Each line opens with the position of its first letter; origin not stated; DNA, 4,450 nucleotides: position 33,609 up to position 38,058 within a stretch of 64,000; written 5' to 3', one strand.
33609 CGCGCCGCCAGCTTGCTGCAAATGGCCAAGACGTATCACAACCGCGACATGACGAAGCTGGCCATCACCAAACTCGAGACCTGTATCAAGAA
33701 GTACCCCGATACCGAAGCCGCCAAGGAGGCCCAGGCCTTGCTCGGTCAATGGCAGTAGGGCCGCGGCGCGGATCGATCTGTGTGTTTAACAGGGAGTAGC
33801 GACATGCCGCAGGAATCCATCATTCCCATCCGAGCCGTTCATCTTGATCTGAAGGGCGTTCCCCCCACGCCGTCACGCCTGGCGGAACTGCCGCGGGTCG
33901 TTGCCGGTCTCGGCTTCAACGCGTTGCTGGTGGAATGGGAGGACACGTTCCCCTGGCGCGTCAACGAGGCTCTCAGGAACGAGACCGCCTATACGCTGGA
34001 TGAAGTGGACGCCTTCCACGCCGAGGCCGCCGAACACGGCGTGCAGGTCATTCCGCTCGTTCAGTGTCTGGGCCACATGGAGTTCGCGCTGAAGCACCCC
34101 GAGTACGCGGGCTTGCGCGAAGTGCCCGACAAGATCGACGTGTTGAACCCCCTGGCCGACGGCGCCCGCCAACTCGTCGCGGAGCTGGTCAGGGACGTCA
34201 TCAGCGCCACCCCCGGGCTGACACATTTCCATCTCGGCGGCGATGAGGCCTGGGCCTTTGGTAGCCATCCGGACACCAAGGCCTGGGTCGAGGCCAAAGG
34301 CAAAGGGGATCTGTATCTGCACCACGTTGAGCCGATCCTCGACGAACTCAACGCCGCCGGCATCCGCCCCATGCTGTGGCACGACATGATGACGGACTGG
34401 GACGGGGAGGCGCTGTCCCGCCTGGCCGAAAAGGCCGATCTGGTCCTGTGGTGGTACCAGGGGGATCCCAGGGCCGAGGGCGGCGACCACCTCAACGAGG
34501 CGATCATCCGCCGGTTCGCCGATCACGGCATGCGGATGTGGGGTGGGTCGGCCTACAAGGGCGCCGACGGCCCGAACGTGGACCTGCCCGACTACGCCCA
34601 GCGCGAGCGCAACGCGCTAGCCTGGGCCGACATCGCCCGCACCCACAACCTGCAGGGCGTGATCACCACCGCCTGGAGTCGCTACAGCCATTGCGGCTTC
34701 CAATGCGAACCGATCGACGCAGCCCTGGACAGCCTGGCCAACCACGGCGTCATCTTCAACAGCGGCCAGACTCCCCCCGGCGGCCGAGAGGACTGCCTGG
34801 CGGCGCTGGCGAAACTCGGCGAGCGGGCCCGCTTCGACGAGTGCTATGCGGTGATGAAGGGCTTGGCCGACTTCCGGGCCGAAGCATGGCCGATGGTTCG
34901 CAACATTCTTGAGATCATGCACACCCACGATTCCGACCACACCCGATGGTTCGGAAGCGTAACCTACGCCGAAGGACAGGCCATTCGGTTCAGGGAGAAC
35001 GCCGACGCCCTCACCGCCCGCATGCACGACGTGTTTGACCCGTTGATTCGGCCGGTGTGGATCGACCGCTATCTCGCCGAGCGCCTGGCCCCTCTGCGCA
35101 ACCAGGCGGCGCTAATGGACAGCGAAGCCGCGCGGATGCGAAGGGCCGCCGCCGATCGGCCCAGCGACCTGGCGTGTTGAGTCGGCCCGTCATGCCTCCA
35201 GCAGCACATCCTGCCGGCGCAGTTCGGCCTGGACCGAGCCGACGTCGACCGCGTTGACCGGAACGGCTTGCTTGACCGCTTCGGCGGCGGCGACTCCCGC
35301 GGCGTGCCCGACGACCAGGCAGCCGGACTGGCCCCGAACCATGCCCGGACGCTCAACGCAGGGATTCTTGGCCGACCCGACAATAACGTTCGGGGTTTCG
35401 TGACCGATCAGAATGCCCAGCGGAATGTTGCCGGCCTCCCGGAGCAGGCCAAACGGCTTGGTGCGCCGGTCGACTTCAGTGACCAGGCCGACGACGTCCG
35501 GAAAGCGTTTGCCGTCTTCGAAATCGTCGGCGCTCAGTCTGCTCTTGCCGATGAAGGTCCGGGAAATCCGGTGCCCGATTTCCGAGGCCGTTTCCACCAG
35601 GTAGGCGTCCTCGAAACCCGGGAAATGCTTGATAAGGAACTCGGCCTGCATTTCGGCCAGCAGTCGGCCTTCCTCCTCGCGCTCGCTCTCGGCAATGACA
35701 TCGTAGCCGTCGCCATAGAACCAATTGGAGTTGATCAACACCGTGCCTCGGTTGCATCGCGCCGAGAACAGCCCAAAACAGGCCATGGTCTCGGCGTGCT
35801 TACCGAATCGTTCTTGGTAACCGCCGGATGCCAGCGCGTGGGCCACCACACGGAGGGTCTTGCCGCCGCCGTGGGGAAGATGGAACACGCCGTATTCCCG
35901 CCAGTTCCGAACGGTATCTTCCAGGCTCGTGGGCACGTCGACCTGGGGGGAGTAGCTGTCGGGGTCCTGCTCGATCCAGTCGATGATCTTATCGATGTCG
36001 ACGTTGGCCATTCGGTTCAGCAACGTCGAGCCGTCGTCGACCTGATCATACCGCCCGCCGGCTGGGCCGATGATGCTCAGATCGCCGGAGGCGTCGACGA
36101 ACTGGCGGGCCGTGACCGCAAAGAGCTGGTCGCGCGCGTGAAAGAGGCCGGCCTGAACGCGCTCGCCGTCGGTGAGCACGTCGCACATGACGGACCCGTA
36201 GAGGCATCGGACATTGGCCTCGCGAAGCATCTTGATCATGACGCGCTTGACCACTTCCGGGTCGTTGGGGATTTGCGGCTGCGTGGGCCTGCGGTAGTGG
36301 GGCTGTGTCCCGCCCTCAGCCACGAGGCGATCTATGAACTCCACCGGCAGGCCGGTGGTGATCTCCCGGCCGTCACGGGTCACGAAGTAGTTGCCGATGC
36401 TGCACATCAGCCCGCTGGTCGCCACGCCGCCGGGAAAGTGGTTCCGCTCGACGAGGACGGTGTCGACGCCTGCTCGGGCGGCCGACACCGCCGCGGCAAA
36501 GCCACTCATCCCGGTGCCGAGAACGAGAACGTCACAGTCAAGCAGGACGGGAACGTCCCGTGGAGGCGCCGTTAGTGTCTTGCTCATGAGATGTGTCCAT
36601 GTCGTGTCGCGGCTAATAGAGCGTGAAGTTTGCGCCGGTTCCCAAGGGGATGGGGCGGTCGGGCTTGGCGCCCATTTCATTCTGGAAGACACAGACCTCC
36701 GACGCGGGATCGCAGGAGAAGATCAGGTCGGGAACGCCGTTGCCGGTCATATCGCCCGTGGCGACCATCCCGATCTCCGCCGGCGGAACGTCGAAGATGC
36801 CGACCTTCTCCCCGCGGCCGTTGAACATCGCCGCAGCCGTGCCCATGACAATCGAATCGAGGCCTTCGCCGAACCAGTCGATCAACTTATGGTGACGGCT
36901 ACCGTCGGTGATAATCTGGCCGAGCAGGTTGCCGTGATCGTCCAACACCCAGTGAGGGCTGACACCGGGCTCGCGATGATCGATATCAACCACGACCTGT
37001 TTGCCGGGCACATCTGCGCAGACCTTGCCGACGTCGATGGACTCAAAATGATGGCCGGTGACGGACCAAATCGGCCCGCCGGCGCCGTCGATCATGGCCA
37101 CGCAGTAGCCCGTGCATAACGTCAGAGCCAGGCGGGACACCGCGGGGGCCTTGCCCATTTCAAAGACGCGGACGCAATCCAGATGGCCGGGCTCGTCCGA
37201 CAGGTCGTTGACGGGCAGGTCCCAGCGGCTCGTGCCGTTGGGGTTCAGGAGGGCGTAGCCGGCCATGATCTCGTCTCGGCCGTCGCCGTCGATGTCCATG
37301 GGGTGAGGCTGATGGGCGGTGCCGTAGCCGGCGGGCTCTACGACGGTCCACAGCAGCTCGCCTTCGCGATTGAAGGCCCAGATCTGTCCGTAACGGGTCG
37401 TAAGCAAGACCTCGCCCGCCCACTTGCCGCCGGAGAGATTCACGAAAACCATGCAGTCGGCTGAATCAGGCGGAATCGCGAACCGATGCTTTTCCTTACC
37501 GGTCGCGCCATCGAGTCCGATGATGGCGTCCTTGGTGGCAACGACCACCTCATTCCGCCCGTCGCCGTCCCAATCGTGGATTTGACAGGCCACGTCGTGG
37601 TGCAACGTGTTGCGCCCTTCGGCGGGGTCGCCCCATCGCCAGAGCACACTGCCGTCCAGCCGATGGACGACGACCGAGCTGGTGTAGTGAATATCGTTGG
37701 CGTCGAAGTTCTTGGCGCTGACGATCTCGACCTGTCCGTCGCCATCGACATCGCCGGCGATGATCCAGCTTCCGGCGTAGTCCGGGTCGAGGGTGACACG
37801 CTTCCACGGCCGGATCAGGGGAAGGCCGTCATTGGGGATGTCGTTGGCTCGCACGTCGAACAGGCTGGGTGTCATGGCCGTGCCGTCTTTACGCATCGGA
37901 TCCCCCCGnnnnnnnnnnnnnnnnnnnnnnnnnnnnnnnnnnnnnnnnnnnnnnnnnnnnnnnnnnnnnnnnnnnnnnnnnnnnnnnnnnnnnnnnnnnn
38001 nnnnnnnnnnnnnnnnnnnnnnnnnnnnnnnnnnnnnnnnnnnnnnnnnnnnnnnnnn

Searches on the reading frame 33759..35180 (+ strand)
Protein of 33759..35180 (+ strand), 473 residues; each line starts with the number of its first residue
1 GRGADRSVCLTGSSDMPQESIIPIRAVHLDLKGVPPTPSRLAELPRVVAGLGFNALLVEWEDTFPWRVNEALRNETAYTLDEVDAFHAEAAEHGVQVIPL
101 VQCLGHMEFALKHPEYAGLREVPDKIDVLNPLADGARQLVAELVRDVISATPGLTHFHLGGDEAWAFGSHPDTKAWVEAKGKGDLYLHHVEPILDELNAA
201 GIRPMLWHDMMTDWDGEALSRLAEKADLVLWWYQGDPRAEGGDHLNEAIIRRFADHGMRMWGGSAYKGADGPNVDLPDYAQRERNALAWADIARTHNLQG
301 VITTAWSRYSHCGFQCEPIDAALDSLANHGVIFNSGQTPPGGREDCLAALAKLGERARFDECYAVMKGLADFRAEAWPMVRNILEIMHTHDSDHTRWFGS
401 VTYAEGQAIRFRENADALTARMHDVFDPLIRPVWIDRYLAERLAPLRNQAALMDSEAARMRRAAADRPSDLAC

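Call 18: search_protein_families(library=pfam, proteins=[window:33759-35180:+], max_evalue=0.001)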
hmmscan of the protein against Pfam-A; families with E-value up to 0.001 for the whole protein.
window:33759-35180:+ (473 aa): 1 family
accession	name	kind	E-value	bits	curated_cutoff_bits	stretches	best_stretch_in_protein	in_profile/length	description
PF00728.28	Glyco_hydro_20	-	1.4e-11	44.9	22.3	1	74-235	71-242/348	Glycosyl hydrolase family 20, catalytic domain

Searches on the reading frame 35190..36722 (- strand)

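Call 18: search_protein_families(library=pfam, proteins=[window:35190-36722:-], max_evalue=0.001)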
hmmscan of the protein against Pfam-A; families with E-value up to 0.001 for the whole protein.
window:35190-36722:- (510 aa): 6 families
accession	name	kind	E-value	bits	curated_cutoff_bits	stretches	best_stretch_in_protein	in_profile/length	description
PF12831.13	FAD_oxidored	-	5.1e-62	210.9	27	1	64-501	1-416/416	FAD dependent oxidoreductase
PF13450.12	NAD_binding_8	-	3.9e-06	27.5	21.9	1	67-103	1-37/68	NAD(P)-binding Rossmann-like domain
PF00890.30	FAD_binding_2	-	8.2e-06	25.7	20.4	1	64-99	1-36/414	FAD binding domain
PF01266.30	DAO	-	2e-05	24.7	27.9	1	64-104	1-40/353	FAD dependent oxidoreductase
PF01946.23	Thi4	-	3.9e-05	23.4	26.2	1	61-186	16-128/235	Thi4 family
PF01134.28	GIDA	-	0.00032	20.3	22.1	1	64-94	1-31/391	Glucose inhibited division protein A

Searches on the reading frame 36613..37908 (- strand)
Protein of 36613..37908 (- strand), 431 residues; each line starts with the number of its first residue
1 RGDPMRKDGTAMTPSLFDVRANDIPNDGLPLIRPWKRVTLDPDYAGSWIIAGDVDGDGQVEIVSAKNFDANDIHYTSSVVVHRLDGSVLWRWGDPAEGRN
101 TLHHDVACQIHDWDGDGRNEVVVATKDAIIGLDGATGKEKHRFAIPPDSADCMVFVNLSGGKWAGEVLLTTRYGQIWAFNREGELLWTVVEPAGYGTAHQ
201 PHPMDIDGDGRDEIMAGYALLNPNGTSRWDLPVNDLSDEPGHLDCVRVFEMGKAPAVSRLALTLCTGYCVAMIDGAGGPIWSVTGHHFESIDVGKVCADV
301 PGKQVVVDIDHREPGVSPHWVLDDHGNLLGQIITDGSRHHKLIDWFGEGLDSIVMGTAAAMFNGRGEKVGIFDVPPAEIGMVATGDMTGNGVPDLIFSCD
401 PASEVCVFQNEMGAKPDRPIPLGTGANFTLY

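Call 18: search_protein_families(library=pfam, proteins=[window:36613-37908:-], max_evalue=0.001)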
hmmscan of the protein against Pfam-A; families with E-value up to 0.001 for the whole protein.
window:36613-37908:- (431 aa): 5 families
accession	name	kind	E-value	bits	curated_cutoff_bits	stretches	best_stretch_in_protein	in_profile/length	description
PF13517.12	FG-GAP_3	-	1.6e-14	54.6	26.9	0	168-215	11-60/61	FG-GAP-like repeat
PF21348.3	RGL11_C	-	3e-14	53.2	27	1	43-134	21-117/490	Rhamnogalacturonan lyase family 11, C-terminal domain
PF01839.29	FG-GAP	-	2.6e-06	27.6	22.1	0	46-64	2-20/37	FG-GAP repeat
PF25292.1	Beta-prop_CGLA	-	6.6e-06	26.2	26.8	0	174-229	9-67/316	Lambda-carrageenase beta-propeller domain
PF13360.13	PQQ_2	-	6.9e-05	23.1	27.6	1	81-233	8-146/233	Outer membrane protein assembly factor BamB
